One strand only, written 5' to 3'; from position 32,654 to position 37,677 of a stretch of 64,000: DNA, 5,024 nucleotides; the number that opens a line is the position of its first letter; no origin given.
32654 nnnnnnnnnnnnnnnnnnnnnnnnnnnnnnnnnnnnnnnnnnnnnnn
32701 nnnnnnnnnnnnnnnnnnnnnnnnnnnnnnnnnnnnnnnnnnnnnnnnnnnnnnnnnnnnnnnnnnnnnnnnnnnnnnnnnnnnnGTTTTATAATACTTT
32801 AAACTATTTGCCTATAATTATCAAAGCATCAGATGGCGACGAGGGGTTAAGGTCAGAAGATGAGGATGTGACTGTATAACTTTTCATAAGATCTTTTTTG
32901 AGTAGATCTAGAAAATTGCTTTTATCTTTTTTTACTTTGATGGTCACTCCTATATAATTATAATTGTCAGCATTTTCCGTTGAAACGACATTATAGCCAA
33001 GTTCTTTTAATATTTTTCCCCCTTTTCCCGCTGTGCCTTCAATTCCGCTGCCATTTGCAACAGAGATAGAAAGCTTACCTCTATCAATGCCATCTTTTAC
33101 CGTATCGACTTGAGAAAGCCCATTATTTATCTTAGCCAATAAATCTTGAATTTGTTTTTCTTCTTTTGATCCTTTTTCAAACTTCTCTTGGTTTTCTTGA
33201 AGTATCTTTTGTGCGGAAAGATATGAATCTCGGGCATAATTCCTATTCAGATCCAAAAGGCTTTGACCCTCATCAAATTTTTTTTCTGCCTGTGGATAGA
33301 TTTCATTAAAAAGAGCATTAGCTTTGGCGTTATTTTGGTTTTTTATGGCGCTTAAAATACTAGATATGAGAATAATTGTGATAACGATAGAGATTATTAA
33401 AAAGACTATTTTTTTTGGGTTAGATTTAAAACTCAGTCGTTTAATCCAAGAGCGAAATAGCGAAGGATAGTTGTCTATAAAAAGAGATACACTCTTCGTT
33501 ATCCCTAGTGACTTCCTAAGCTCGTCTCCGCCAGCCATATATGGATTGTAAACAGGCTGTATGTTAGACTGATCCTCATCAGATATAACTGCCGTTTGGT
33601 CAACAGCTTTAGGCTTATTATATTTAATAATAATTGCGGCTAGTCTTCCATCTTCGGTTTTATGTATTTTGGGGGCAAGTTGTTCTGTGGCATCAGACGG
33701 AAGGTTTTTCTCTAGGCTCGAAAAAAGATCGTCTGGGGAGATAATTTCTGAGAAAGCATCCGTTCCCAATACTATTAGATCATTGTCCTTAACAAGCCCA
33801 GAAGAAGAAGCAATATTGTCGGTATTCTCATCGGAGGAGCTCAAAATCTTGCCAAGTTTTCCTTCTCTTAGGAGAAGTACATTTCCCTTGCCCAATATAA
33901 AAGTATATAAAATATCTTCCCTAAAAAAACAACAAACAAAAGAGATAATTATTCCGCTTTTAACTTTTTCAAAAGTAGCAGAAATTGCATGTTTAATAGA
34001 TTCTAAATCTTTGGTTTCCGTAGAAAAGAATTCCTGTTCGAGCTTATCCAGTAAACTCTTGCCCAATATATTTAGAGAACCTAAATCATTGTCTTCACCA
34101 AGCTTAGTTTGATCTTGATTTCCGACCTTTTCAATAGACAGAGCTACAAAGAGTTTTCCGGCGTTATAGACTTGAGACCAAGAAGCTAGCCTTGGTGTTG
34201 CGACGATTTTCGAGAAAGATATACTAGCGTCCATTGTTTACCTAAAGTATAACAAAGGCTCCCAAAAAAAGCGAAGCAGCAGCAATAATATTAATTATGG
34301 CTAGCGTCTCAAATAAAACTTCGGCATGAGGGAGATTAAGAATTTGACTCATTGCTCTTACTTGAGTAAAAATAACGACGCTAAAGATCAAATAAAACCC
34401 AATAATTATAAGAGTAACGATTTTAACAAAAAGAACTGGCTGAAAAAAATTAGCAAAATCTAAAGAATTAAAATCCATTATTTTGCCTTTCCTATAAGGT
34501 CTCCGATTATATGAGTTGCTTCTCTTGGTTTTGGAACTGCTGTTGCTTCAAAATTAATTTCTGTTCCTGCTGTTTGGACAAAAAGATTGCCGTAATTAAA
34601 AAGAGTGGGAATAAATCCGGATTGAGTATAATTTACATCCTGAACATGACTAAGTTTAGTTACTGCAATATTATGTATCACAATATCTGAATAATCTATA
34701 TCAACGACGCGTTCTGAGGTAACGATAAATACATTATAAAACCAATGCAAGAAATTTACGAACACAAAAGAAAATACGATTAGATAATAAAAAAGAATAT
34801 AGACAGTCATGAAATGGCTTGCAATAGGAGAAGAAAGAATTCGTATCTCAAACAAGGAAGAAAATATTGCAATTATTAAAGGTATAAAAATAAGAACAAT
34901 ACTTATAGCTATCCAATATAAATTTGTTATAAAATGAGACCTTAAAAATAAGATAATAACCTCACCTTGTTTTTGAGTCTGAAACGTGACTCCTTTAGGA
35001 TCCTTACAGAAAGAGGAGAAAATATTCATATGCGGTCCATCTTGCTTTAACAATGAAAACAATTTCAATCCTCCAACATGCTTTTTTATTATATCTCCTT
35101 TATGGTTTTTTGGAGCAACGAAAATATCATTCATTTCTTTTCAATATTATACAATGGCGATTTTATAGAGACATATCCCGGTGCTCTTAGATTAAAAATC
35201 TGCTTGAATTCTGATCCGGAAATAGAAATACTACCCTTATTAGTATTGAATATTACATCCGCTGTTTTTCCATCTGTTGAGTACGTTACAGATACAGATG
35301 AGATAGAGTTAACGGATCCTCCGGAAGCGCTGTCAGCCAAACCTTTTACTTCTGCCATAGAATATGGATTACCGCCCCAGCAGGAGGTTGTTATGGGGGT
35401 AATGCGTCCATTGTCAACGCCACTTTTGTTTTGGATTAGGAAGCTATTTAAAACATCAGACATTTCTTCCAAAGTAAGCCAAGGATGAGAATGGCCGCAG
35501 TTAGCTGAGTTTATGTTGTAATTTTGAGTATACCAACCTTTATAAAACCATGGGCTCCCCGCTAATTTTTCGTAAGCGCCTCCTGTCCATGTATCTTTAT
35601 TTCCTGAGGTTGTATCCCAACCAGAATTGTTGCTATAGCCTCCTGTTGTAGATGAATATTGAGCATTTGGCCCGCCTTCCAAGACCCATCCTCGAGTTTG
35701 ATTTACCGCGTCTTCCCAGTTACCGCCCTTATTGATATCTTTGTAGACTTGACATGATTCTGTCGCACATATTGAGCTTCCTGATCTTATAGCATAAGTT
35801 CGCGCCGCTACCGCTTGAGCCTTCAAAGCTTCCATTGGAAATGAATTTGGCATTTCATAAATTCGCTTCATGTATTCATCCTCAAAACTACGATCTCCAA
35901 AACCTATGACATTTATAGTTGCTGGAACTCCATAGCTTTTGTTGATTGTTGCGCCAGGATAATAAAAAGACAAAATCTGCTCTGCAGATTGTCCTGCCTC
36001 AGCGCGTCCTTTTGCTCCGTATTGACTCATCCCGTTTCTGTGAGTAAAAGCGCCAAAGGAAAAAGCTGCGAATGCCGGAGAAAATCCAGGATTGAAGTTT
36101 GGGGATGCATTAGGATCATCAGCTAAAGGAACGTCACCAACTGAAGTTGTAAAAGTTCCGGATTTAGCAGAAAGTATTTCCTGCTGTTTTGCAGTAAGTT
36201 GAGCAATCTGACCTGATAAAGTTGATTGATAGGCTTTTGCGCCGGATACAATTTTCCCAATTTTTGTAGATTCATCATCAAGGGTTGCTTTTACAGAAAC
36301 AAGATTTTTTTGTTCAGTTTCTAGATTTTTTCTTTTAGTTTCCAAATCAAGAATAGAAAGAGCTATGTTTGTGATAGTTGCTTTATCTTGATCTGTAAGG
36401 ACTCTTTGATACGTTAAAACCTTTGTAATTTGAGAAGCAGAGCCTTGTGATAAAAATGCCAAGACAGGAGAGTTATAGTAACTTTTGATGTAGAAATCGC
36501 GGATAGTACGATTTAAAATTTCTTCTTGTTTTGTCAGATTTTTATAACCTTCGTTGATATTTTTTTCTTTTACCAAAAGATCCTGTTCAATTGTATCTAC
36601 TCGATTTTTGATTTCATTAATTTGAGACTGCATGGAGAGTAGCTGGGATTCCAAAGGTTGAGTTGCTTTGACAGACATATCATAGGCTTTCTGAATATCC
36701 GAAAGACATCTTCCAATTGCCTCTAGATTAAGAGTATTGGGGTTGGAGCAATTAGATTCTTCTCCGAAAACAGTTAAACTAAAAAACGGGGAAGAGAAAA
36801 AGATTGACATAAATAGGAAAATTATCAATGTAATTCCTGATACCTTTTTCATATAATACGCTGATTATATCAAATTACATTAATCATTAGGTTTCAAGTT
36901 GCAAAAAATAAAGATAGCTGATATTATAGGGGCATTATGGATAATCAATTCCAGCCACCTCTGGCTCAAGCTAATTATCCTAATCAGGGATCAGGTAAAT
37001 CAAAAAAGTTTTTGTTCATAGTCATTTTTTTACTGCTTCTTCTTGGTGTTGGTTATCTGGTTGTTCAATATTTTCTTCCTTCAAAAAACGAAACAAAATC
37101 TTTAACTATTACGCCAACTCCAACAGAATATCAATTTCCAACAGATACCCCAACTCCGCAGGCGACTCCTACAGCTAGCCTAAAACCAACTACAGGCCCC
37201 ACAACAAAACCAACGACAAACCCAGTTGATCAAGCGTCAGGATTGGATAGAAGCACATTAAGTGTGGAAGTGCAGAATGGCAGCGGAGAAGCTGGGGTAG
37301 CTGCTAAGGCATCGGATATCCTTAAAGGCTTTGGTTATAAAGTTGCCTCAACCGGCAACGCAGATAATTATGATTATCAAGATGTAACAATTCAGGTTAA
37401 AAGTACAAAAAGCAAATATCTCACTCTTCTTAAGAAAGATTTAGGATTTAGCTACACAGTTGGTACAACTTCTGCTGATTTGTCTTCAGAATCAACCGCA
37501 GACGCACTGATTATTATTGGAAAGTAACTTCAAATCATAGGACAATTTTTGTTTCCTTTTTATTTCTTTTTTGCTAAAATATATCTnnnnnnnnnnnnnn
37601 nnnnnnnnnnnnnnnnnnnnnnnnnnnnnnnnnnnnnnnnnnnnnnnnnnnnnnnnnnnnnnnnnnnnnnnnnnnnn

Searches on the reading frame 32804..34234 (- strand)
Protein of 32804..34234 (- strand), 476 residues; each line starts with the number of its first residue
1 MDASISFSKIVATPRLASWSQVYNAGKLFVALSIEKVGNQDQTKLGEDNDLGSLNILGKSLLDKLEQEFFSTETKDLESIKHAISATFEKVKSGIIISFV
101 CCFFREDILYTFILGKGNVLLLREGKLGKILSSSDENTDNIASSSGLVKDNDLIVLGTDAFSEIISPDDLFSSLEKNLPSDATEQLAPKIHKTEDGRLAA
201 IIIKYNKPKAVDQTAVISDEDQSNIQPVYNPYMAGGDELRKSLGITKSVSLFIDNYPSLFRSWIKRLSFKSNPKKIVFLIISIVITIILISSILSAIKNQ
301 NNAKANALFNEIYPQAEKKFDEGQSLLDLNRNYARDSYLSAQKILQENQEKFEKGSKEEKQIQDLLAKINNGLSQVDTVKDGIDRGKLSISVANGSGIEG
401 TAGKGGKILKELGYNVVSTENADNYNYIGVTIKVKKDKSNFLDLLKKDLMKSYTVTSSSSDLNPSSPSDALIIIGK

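Call 75: search_protein_families(library=pfam, proteins=[window:32804-34234:-], max_evalue=0.0001)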
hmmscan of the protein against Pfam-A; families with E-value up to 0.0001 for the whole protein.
window:32804-34234:- (476 aa): 1 family
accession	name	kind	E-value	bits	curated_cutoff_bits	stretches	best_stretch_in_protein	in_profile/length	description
PF13399.11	LytR_C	-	7.9e-07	30.4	22.2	1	388-434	2-47/86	LytR cell envelope-related transcriptional attenuator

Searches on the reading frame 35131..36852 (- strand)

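Call 75: search_protein_families(library=pfam, proteins=[window:35131-36852:-], max_evalue=0.0001)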
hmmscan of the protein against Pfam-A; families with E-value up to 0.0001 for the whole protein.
window:35131-36852:- (573 aa): 1 family
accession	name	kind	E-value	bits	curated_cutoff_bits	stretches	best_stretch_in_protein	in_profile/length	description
PF08486.15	SpoIID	-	1.6e-16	61.2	23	1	332-391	23-95/97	Stage II sporulation protein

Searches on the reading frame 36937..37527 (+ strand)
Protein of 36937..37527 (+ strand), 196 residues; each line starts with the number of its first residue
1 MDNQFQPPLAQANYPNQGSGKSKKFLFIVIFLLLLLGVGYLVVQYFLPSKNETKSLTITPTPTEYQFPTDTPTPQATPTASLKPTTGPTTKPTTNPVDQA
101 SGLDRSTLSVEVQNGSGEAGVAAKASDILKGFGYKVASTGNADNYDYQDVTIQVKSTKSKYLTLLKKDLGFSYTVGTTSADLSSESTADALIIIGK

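Call 76: search_protein_families(library=pfam, proteins=[window:36937-37527:+], max_evalue=0.0001)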
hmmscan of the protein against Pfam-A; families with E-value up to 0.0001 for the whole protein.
window:36937-37527:+ (196 aa): 1 family
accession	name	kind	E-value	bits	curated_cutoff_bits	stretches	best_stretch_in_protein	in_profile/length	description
PF13399.11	LytR_C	-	2e-11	45.1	22.2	1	108-190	2-78/86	LytR cell envelope-related transcriptional attenuator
